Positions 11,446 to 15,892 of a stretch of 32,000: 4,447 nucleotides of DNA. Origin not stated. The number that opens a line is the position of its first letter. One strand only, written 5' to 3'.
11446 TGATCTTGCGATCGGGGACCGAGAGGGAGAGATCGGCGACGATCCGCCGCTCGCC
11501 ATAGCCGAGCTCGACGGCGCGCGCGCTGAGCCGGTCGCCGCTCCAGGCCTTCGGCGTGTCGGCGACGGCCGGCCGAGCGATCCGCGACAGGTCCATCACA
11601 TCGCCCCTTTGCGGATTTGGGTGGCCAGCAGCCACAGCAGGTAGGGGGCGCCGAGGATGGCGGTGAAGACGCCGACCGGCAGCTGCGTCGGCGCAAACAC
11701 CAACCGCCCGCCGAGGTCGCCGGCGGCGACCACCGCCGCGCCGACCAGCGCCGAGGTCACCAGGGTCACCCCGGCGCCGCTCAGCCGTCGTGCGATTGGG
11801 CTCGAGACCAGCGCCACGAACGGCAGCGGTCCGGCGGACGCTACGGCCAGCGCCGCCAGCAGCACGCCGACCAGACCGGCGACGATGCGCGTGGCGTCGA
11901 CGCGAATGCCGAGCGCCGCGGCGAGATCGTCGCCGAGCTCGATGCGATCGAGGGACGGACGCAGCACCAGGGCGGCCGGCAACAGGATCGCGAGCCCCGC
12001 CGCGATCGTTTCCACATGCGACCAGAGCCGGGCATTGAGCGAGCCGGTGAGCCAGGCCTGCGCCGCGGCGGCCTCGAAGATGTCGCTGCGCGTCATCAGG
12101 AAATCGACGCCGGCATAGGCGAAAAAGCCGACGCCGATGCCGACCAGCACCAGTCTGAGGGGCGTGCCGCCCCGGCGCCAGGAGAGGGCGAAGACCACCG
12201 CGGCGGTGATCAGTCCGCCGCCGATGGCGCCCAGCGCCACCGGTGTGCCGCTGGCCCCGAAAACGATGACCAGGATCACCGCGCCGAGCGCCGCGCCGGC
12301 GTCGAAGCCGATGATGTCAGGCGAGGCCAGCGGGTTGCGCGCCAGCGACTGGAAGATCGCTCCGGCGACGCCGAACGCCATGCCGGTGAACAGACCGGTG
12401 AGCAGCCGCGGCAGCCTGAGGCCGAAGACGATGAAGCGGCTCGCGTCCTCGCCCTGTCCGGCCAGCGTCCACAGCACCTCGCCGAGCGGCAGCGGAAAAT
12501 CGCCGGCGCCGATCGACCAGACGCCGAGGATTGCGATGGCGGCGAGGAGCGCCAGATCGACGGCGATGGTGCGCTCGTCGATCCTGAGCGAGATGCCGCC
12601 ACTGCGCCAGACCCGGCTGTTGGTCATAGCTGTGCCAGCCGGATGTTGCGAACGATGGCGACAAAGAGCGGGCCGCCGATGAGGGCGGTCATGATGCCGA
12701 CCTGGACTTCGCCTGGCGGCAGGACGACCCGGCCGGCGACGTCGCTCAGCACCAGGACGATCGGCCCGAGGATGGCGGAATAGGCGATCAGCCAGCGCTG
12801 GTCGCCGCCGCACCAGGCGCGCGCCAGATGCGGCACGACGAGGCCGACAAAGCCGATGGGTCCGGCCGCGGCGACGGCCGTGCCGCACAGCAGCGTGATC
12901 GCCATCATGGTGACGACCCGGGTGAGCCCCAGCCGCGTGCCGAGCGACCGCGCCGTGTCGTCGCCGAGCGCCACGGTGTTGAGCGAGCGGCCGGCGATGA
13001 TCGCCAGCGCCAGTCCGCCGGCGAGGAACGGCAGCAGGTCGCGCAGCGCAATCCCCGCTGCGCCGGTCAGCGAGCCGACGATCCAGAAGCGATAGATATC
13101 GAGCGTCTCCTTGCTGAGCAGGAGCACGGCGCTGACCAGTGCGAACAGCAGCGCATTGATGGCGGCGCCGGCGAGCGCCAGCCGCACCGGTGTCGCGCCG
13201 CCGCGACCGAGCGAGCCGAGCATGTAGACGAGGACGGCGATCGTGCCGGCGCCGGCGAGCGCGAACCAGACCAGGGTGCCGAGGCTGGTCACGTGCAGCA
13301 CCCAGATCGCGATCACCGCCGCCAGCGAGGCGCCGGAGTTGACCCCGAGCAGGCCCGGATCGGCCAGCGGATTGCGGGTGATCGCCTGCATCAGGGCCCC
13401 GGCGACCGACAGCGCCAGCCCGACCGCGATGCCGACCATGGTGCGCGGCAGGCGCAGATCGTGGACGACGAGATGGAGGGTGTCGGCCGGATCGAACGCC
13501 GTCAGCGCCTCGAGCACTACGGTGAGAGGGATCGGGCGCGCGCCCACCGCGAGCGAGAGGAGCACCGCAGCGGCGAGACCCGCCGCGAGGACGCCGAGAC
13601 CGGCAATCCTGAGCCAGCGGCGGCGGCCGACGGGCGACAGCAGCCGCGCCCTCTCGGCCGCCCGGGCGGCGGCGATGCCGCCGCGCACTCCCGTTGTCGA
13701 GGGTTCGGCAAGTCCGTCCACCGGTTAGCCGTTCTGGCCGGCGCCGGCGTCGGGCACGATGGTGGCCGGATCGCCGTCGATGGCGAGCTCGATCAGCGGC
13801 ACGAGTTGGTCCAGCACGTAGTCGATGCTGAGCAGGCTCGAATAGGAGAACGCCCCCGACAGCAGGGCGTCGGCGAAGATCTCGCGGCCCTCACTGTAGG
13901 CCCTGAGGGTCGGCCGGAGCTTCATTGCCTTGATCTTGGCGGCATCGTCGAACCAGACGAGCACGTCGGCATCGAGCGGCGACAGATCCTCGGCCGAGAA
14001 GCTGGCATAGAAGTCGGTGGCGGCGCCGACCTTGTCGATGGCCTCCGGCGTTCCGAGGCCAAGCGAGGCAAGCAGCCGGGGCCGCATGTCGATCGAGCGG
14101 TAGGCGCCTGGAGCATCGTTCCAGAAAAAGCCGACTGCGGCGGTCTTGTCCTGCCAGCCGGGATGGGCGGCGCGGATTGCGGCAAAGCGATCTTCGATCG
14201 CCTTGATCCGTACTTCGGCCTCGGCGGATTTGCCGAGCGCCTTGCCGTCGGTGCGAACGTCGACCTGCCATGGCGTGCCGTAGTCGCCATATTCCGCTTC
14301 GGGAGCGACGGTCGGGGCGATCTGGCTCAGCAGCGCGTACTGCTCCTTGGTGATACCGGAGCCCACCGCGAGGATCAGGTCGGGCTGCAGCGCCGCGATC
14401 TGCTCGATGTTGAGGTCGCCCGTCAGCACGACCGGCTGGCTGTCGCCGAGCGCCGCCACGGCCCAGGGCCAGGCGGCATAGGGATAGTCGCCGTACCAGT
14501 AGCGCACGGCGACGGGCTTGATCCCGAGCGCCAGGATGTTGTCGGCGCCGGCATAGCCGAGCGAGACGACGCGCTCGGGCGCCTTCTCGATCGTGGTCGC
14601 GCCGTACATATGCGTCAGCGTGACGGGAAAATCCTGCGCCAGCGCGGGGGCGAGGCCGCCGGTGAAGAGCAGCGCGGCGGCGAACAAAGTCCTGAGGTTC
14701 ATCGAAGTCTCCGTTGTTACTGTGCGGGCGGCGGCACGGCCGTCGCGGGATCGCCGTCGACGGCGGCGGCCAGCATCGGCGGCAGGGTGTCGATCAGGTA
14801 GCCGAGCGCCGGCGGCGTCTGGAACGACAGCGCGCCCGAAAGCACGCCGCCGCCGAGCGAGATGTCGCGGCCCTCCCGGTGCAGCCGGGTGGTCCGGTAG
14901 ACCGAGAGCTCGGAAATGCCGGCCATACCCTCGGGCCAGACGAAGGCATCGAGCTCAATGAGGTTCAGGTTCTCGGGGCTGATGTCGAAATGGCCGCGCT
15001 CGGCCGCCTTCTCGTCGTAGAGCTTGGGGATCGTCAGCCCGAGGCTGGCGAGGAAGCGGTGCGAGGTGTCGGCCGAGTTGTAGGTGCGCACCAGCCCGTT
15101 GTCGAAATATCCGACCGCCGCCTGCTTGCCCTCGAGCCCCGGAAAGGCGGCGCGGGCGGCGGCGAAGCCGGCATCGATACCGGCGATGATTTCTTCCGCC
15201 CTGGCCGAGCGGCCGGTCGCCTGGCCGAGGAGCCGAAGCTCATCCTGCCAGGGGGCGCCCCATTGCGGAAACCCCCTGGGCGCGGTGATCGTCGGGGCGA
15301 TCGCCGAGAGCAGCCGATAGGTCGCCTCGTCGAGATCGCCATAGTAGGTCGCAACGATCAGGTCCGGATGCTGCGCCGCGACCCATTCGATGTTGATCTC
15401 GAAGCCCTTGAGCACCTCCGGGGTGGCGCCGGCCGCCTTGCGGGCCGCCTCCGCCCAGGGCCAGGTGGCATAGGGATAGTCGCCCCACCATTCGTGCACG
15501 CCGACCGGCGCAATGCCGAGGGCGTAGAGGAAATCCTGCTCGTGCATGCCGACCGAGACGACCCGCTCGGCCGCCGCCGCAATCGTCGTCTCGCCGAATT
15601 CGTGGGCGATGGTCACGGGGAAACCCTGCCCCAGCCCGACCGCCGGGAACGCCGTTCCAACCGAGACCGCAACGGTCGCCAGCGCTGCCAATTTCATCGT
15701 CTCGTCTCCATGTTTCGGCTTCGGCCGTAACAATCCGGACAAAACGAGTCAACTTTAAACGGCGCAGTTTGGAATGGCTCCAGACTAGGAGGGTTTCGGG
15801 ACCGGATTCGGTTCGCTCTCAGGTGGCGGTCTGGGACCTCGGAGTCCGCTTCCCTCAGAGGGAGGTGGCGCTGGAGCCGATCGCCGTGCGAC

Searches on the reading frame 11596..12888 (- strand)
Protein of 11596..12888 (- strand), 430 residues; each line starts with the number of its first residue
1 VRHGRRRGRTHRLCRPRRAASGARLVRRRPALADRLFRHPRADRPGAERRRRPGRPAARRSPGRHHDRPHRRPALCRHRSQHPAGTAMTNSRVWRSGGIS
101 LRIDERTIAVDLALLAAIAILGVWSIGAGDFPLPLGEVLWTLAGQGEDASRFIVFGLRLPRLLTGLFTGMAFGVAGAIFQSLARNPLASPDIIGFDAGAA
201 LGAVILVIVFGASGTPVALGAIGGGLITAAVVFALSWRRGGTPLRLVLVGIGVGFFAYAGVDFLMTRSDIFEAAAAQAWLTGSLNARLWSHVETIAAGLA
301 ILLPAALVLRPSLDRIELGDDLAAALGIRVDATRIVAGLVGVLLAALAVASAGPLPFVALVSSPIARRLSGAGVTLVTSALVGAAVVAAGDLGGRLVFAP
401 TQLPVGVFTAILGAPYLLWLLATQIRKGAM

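Call 10: search_protein_families(library=pfam, proteins=[window:11596-12888:-], max_evalue=0.001)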
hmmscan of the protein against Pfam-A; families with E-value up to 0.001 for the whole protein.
window:11596-12888:- (430 aa): 1 family
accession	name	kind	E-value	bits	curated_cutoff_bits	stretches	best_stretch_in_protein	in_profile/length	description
PF01032.23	FecCD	-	7.2e-78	262.2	26.5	1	118-422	2-310/311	FecCD transport family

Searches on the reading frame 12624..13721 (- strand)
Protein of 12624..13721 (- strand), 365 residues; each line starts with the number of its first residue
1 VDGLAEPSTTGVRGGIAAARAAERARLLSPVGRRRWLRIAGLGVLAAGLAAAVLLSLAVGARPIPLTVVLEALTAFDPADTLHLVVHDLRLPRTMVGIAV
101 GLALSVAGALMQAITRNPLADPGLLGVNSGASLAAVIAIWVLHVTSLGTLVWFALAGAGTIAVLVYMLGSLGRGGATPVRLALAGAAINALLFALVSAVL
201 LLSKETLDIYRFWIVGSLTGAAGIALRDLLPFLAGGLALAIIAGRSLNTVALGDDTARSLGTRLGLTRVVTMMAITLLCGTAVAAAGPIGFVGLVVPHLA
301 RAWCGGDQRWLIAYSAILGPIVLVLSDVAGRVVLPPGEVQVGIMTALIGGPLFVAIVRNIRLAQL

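Call 10: search_protein_families(library=pfam, proteins=[window:12624-13721:-], max_evalue=0.001)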
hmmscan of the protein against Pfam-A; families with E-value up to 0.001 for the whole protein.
window:12624-13721:- (365 aa): 1 family
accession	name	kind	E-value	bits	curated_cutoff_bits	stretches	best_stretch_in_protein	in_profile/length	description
PF01032.23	FecCD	-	1.8e-86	290.4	26.5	1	49-358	2-310/311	FecCD transport family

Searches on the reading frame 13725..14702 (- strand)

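Call 10: search_protein_families(library=pfam, proteins=[window:13725-14702:-], max_evalue=0.001)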
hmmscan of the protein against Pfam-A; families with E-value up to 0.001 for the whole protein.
window:13725-14702:- (325 aa): 1 family
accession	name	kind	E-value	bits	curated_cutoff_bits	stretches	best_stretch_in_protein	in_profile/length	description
PF01497.23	Peripla_BP_2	-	9.7e-22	78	27.5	1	45-261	1-212/235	Periplasmic binding protein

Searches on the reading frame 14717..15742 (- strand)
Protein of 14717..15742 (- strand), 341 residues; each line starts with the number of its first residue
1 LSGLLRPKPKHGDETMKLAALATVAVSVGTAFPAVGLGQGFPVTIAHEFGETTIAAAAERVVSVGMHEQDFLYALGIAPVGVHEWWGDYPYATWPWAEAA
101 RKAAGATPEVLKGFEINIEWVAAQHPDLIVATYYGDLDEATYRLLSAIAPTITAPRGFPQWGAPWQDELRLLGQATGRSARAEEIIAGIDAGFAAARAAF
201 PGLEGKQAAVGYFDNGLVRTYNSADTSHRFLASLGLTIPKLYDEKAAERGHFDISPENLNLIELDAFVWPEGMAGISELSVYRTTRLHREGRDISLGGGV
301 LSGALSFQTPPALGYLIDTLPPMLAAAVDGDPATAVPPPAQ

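Call 10: search_protein_families(library=pfam, proteins=[window:14717-15742:-], max_evalue=0.001)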
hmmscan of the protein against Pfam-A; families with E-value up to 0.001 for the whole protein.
window:14717-15742:- (341 aa): 1 family
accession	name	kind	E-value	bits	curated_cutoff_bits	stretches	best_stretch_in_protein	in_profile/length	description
PF01497.23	Peripla_BP_2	-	2.2e-20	73.5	27.5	1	70-265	10-193/235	Periplasmic binding protein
